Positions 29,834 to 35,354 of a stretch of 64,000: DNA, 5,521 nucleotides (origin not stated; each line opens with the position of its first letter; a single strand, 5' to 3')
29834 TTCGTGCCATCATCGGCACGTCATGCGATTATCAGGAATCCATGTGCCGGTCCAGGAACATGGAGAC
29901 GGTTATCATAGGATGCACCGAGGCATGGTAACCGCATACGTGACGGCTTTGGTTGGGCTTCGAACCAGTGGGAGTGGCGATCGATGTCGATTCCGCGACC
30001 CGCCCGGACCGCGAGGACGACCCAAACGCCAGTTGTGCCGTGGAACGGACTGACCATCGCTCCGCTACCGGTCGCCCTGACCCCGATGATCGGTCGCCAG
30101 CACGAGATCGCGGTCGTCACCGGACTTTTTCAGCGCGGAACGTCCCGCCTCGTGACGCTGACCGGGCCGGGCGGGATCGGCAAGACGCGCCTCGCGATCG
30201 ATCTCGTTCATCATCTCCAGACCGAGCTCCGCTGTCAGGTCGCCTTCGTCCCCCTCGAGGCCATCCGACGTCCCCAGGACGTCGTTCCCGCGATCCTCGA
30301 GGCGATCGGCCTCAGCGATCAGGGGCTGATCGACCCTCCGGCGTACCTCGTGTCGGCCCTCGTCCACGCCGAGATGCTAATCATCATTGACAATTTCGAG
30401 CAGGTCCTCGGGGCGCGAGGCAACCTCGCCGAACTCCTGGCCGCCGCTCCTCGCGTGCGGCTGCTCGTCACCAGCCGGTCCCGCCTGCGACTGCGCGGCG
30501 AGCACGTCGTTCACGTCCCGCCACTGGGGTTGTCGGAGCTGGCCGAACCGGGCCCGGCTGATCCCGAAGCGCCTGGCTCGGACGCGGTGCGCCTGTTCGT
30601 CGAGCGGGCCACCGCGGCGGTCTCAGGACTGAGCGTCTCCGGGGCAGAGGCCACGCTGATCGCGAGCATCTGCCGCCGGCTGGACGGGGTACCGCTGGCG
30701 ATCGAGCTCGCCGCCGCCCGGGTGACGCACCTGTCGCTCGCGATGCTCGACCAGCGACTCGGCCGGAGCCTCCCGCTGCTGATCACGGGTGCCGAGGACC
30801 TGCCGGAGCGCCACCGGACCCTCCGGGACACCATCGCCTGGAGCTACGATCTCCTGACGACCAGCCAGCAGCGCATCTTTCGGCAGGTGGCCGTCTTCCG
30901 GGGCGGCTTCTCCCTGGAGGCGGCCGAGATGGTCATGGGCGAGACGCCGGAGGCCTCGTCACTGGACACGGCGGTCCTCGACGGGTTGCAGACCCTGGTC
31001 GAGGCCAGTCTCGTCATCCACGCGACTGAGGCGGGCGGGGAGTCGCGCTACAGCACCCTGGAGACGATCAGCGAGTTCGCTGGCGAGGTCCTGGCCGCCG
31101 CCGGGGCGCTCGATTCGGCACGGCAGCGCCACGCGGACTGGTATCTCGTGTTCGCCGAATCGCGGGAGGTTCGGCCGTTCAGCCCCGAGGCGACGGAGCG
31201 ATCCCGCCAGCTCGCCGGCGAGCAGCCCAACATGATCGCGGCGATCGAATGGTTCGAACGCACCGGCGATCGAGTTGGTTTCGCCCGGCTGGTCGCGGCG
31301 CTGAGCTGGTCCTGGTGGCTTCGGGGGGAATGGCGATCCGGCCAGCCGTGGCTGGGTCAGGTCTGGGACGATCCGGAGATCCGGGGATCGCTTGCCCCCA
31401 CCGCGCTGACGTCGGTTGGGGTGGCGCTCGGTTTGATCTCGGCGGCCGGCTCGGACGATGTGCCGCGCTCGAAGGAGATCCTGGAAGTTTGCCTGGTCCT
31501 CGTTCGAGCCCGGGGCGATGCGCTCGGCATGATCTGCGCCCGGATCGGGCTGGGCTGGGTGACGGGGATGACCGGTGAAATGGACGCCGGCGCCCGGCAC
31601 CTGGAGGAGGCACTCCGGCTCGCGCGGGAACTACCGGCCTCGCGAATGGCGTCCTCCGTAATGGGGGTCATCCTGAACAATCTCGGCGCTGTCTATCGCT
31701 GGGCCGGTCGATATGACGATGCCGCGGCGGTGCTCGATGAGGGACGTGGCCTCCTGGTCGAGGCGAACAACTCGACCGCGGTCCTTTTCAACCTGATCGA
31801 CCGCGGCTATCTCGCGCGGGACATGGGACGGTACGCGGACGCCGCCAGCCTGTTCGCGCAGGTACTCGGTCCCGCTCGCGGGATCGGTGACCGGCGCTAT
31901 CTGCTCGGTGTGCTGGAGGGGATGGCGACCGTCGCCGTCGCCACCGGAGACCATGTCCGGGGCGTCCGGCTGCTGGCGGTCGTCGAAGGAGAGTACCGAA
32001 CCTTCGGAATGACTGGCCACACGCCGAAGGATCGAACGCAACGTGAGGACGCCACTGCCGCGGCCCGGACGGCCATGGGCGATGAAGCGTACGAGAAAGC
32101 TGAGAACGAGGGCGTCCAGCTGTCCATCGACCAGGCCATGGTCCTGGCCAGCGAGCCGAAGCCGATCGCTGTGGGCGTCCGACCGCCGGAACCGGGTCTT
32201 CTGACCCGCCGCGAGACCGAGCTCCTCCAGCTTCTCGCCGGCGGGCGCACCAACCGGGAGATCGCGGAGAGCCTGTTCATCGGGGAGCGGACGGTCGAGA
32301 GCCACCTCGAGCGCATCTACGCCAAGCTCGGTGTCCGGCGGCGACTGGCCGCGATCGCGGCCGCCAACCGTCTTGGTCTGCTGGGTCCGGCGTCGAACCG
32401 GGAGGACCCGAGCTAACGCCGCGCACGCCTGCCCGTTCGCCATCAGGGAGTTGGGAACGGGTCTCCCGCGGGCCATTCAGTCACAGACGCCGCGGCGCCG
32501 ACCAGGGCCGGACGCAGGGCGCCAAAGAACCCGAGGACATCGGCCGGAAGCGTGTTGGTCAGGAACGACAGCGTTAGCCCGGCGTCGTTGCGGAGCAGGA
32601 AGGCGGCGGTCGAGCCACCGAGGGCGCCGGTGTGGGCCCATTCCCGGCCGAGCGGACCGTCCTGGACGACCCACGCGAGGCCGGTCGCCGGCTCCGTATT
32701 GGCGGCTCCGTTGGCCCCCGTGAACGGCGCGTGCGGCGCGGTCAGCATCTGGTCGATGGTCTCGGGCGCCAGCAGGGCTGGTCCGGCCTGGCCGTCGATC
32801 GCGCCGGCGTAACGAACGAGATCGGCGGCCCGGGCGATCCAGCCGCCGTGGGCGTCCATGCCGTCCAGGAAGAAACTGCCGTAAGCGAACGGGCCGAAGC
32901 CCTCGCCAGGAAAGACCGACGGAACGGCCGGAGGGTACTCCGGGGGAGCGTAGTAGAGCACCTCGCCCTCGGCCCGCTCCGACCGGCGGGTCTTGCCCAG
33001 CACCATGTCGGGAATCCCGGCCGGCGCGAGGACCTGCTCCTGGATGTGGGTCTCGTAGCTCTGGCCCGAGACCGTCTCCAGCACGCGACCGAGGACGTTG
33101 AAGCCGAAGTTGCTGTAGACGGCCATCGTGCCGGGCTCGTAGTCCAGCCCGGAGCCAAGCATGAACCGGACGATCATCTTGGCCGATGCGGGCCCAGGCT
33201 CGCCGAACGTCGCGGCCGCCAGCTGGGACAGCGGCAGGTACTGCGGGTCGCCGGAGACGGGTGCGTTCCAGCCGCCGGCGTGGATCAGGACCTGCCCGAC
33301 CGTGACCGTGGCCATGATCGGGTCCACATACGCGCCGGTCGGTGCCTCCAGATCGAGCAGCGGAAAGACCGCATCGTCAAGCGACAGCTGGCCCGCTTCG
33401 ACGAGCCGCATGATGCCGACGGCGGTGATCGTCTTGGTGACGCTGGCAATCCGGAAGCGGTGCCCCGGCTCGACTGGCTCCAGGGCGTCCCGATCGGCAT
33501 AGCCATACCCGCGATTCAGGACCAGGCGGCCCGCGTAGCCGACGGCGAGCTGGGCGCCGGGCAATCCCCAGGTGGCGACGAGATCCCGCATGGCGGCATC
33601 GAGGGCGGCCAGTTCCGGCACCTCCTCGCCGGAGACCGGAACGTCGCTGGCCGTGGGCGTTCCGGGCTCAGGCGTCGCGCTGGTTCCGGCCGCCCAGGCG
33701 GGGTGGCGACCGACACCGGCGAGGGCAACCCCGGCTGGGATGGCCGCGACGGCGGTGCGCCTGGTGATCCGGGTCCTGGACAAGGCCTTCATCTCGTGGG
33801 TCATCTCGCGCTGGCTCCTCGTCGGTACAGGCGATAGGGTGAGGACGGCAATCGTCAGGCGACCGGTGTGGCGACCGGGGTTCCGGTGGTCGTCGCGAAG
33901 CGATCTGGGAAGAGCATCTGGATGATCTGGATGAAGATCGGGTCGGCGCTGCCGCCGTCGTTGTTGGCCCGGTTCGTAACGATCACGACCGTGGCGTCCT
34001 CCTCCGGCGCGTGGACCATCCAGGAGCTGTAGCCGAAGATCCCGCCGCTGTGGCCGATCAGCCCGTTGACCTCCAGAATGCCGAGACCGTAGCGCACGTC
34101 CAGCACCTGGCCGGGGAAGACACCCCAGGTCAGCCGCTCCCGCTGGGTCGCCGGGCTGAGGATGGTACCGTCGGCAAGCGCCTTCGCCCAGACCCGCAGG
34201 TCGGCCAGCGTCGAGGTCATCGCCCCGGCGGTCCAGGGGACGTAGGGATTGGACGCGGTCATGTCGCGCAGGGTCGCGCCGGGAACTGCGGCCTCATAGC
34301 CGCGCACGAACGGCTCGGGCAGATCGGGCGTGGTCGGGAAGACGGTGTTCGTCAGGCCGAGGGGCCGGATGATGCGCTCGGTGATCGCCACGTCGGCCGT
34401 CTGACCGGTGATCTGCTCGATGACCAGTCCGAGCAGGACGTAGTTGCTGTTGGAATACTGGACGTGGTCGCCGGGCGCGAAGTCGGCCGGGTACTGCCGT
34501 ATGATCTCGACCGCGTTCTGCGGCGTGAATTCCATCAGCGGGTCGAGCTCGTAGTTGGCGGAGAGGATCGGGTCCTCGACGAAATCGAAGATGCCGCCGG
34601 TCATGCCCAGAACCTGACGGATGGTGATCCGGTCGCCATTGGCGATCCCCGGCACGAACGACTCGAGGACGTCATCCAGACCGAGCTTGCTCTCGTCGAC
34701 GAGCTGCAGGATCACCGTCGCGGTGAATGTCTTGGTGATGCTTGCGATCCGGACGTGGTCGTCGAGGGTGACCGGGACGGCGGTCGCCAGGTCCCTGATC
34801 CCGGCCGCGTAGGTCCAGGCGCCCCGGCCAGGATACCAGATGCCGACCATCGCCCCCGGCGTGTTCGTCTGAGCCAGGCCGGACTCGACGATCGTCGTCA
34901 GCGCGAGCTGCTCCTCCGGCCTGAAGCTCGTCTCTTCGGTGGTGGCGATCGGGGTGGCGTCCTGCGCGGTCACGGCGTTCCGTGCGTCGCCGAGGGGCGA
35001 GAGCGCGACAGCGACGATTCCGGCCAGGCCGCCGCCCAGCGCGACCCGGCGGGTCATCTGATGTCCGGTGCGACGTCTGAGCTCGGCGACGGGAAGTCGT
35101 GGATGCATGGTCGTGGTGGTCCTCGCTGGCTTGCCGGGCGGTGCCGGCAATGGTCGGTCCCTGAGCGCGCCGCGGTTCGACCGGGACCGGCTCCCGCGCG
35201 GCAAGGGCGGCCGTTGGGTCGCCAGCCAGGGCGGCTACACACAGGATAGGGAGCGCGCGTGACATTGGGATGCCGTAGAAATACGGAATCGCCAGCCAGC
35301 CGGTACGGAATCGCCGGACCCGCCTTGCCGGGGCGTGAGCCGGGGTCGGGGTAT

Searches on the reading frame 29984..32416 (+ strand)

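Call 83: search_protein_families(library=pfam, proteins=[window:29984-32416:+], max_evalue=0.001)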
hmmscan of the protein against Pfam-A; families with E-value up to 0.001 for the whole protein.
window:29984-32416:+ (810 aa): 9 families
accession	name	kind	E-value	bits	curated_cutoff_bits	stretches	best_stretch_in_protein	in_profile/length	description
PF00196.25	GerE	-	1.4e-16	60.3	23.5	1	740-792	3-55/57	Bacterial regulatory proteins, luxR family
PF13424.12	TPR_12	-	1.5e-09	38.3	30.1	1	562-628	4-72/77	Tetratricopeptide repeat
PF13401.12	AAA_22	-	8.7e-07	29.7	27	1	53-151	4-104/130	AAA domain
PF07719.23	TPR_2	-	3.4e-06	27.2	27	0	563-586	3-26/34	Tetratricopeptide repeat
PF13191.12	AAA_16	-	4.7e-06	27.7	32.6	1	36-90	3-57/167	AAA ATPase domain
PF05729.18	NACHT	-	1.1e-05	25.8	26.7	1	55-169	1-133/167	NACHT domain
PF13374.12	TPR_10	-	6e-05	23.4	27.5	0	563-586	4-27/42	Tetratricopeptide repeat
PF00515.34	TPR_1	-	0.00051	20.2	27.8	0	563-581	3-21/34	Tetratricopeptide repeat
PF13481.12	AAA_25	-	0.001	19.2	27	0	55-79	34-58/195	AAA domain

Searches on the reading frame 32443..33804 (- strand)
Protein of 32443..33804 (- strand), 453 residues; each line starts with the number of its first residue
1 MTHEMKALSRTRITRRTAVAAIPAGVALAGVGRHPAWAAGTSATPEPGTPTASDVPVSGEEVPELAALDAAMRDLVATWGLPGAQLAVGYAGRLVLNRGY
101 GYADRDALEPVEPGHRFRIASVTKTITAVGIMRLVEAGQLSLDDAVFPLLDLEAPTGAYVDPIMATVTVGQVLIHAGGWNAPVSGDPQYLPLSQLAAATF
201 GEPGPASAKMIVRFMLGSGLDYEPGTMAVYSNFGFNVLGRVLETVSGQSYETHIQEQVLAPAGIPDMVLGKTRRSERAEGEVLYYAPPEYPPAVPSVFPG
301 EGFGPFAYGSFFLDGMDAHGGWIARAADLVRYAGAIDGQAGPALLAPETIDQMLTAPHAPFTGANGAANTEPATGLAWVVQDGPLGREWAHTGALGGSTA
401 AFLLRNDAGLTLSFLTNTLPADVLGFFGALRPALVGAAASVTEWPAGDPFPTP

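Call 83: search_protein_families(library=pfam, proteins=[window:32443-33804:-], max_evalue=0.001)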
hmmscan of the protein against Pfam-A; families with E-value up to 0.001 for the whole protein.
window:32443-33804:- (453 aa): 1 family
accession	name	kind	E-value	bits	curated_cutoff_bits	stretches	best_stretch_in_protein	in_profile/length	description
PF00144.29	Beta-lactamase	-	2.2e-59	201.7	27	1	68-421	1-313/329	Beta-lactamase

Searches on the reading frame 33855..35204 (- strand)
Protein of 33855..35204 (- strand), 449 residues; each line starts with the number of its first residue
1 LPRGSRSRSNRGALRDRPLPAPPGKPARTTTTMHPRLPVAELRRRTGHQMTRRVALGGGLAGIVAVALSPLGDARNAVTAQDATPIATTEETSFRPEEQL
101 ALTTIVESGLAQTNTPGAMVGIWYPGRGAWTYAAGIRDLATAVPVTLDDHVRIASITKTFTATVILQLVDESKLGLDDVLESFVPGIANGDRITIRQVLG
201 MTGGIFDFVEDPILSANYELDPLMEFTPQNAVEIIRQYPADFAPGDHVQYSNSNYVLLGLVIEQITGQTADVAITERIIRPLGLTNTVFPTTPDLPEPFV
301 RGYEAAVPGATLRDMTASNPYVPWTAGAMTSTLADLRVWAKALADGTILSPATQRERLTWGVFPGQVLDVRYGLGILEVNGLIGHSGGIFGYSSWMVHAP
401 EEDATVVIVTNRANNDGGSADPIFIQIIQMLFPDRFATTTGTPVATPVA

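Call 83: search_protein_families(library=pfam, proteins=[window:33855-35204:-], max_evalue=0.001)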
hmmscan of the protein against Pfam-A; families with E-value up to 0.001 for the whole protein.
window:33855-35204:- (449 aa): 1 family
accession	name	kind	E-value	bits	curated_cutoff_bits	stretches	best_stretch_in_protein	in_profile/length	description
PF00144.29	Beta-lactamase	-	2.6e-59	201.5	27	1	104-422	3-321/329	Beta-lactamase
